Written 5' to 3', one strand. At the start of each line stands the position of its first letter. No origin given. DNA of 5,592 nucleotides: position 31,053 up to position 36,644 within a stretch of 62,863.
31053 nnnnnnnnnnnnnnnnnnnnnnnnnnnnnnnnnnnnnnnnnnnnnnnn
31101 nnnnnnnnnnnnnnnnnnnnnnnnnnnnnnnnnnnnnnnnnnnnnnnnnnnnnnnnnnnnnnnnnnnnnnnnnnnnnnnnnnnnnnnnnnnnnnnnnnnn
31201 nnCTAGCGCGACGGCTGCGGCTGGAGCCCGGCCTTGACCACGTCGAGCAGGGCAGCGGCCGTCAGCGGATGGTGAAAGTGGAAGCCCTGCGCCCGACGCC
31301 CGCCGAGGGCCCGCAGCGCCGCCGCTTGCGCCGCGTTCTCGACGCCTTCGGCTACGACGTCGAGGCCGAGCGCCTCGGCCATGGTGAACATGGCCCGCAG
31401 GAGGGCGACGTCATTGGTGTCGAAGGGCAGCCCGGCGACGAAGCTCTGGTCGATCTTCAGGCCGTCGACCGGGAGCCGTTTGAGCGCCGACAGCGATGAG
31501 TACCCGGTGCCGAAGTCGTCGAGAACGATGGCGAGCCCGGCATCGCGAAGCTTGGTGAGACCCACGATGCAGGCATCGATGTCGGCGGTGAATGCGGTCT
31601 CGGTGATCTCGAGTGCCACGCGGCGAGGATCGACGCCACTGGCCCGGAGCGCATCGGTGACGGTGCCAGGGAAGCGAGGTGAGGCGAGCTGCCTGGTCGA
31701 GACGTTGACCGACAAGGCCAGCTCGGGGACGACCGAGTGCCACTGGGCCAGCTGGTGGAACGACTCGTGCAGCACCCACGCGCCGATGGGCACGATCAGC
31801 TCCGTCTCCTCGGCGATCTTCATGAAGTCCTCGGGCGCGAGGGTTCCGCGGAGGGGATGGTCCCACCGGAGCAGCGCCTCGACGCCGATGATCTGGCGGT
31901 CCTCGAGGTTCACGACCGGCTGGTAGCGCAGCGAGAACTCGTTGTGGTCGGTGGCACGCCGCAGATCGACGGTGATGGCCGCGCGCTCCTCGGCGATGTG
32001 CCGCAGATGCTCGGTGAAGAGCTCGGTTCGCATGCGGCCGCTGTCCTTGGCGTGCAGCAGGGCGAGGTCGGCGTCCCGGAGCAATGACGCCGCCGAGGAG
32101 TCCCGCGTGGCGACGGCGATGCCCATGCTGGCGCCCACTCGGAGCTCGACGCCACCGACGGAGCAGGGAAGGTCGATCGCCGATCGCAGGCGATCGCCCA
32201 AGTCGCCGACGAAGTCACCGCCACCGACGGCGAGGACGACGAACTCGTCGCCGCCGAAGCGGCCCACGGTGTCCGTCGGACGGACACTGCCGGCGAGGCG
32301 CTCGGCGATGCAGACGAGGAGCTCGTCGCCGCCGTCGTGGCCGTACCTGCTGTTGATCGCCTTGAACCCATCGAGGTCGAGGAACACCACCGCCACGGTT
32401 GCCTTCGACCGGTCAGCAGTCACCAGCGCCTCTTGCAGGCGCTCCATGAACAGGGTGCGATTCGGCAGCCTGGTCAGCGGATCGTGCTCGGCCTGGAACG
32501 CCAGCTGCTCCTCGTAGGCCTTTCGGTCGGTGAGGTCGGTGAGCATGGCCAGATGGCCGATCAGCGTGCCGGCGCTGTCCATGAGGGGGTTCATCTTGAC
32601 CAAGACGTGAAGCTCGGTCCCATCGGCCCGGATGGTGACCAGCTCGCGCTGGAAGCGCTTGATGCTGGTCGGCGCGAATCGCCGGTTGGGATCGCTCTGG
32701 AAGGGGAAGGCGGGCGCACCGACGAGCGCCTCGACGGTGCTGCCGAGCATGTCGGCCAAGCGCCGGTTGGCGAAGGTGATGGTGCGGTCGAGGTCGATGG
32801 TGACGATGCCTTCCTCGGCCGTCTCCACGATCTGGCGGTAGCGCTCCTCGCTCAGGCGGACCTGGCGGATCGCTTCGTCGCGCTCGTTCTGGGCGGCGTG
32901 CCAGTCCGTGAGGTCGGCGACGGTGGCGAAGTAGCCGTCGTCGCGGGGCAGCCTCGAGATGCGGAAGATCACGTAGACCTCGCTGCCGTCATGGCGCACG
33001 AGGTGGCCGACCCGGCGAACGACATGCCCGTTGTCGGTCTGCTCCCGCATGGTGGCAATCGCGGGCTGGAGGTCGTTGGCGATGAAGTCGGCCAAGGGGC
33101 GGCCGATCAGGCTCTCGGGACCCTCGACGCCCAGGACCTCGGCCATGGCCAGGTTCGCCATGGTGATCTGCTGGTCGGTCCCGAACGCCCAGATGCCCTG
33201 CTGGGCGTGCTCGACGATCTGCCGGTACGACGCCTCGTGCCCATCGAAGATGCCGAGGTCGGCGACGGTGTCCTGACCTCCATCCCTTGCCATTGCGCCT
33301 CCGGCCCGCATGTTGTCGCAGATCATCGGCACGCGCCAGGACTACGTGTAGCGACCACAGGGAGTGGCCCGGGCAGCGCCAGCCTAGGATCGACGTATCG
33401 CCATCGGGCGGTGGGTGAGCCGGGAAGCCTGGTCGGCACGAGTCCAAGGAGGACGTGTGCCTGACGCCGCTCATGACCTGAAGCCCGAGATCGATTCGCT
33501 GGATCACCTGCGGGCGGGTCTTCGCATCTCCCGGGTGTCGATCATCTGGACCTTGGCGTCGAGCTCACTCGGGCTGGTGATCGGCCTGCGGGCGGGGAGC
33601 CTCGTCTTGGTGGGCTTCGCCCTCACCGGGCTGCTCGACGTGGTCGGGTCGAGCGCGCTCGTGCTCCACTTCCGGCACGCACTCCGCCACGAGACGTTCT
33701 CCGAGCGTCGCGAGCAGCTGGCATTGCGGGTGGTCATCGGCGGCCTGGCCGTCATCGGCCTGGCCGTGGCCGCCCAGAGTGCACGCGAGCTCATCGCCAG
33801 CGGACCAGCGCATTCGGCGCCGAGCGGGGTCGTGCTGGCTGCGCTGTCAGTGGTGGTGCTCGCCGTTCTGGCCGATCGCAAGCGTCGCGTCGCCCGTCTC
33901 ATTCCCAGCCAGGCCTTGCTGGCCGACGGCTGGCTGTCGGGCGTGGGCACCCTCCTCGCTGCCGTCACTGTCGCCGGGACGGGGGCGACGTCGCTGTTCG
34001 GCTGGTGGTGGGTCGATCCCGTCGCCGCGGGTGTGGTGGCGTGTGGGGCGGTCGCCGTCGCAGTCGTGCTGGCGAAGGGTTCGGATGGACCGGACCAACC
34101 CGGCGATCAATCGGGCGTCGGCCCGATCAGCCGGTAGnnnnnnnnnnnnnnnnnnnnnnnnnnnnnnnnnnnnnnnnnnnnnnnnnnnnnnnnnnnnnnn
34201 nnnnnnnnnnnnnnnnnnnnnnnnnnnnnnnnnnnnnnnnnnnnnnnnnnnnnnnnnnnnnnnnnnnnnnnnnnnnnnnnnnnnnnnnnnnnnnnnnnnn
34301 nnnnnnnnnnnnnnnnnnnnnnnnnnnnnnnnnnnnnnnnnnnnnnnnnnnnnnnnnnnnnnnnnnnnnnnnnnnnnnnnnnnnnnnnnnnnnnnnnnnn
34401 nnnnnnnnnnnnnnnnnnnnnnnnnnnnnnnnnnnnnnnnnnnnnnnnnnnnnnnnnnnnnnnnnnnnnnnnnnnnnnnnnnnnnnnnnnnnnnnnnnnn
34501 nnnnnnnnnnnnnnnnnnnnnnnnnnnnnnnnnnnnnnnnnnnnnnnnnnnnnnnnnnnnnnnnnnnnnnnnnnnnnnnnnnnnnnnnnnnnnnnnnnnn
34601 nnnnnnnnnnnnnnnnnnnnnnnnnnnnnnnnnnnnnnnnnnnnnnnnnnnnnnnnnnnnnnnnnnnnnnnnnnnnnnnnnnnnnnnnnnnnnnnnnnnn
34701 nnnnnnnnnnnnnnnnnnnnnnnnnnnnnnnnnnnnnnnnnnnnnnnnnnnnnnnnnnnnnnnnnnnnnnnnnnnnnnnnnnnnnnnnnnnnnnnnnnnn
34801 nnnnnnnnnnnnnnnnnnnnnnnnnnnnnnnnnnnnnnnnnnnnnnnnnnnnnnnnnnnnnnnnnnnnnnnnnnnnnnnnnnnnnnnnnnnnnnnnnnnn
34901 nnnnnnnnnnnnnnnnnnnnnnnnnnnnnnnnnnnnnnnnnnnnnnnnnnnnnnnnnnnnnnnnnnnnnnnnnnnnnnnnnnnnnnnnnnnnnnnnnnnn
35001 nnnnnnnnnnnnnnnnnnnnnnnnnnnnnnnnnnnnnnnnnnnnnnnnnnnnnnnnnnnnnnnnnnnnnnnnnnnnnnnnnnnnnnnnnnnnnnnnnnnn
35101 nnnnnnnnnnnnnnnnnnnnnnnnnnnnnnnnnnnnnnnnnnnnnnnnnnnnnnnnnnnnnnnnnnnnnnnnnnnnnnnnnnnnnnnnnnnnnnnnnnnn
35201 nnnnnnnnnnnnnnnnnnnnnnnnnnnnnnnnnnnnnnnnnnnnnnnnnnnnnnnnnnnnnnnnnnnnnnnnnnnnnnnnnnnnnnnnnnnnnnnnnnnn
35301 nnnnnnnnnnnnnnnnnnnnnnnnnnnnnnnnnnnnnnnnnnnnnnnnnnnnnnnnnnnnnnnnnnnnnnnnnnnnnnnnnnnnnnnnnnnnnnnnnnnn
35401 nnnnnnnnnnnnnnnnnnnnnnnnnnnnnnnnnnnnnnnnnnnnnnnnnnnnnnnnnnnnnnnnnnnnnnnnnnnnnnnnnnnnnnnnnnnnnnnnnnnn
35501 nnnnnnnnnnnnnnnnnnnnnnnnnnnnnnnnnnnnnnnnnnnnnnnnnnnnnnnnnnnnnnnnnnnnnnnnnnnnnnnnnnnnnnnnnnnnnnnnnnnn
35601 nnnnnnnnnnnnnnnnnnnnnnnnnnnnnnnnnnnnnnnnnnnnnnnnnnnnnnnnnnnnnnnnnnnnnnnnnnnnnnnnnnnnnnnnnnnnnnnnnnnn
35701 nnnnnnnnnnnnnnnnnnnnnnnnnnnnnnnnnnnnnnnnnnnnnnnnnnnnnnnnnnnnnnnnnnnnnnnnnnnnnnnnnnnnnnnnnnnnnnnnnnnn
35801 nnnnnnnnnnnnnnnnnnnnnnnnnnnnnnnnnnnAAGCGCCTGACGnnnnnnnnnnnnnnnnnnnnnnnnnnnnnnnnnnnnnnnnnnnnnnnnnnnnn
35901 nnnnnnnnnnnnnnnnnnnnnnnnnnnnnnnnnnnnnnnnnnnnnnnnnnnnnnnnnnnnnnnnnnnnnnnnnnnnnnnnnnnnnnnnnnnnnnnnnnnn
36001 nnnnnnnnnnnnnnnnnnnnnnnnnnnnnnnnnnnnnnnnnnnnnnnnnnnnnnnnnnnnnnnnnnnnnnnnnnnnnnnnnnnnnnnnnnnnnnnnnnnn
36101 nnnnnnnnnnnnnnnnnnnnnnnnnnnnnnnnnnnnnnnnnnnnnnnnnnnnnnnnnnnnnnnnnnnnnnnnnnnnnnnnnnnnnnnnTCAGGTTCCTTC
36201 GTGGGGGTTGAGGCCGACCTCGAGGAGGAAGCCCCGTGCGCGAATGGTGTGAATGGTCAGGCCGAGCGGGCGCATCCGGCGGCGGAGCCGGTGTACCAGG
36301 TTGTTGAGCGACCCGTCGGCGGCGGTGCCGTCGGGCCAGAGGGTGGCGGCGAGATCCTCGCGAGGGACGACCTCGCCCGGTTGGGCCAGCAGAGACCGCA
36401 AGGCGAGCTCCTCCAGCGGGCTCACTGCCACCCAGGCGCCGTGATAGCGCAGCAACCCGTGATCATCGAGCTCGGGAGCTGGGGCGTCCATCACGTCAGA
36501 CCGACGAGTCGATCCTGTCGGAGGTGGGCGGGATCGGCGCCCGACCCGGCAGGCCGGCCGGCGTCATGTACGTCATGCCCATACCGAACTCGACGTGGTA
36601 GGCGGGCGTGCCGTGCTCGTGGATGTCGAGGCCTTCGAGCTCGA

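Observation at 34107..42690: Extended ammonium uptake and signalling locus: amt - antiporter/ACT - amt - wHTH - P-II - kinase - response regulator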

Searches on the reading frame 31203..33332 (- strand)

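Call 3: search_protein_families(library=pfam, proteins=[window:31203-33332:-], max_evalue=0.01)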
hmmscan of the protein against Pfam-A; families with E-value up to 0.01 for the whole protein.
window:31203-33332:- (709 aa): 8 families
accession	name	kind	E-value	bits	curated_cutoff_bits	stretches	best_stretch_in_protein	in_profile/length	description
PF00563.25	EAL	-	2.6e-71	240.2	31.3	1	456-689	3-236/236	EAL domain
PF00990.26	GGDEF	-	1.8e-38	132.3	23.8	1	281-435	1-161/161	Diguanylate cyclase, GGDEF domain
PF08448.16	PAS_4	-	2.7e-20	73.1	23.1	2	40-143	1-107/110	PAS fold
PF00989.32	PAS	-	1.4e-18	67.4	22.6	2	163-266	1-112/113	PAS fold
PF13188.13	PAS_8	-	3.3e-18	65.3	21.8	2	163-210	1-48/65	PAS domain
PF13426.13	PAS_9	-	4.6e-18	65.8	27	2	174-269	2-103/103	PAS domain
PF12860.13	PAS_7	-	3.7e-06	27.5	27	0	40-143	1-109/115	PAS fold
PF24820.1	Diguanyl_cycl_sensor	-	0.00019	21.8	28.1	0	40-120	2-78/109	Diguanylate cyclase-like sensor domain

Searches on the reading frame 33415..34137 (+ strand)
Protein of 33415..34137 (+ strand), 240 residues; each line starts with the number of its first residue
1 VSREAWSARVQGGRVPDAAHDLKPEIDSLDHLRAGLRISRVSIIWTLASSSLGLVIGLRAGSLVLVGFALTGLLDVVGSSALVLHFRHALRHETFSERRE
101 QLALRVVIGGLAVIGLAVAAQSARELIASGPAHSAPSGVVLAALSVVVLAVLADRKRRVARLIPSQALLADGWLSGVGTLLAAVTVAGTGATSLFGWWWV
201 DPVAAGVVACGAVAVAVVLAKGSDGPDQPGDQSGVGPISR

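Call 3: search_protein_families(library=pfam, proteins=[window:33415-34137:+], max_evalue=0.01)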
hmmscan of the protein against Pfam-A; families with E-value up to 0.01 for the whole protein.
window:33415-34137:+ (240 aa): 1 family
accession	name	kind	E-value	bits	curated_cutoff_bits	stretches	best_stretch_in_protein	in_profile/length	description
PF01545.26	Cation_efflux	-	3.1e-09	37.4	26.6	1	40-221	2-191/198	Cation efflux family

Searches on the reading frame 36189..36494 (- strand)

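Call 3: search_protein_families(library=pfam, proteins=[window:36189-36494:-], max_evalue=0.01)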
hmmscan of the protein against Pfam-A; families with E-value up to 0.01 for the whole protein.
window:36189-36494:- (101 aa): 1 family
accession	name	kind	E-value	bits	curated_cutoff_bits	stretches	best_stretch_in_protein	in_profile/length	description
PF00486.34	Trans_reg_C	-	5.6e-10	39.6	26.2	1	23-91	5-77/77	Transcriptional regulatory protein, C terminal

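Call 5: search_protein_families(library=ncbifam, proteins=[window:36189-36494:-], max_evalue=0.001)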
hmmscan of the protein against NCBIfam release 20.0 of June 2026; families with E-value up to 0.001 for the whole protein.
window:36189-36494:- (101 aa): 6 families
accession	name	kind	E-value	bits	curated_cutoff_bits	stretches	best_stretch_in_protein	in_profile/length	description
NF005568.0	PRK07239.1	equivalog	4.4e-08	32.5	273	1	16-93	298-373/381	uroporphyrinogen-III synthase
NF012023.0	PRK15479.1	equivalog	2.7e-05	23.8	337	1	9-93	134-219/224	transcriptional regulator TctD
NF008296.0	PRK11083.1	equivalog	0.00015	21.3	273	1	14-86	144-217/228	two-component system response regulator CreB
NF041733.1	resp_reg_CseB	equivalog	0.00016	21.1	350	1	15-91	151-226/228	two-component system response regulator CseB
NF040689.1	MtrAB_MtrA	equivalog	0.00024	20.5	300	1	16-74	139-198/219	MtrAB system response regulator MtrA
NF009037.0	PRK12370.1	equivalog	0.00039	18.9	589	1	11-74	23-86/553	HilA/EilA family virulence transcriptional regulator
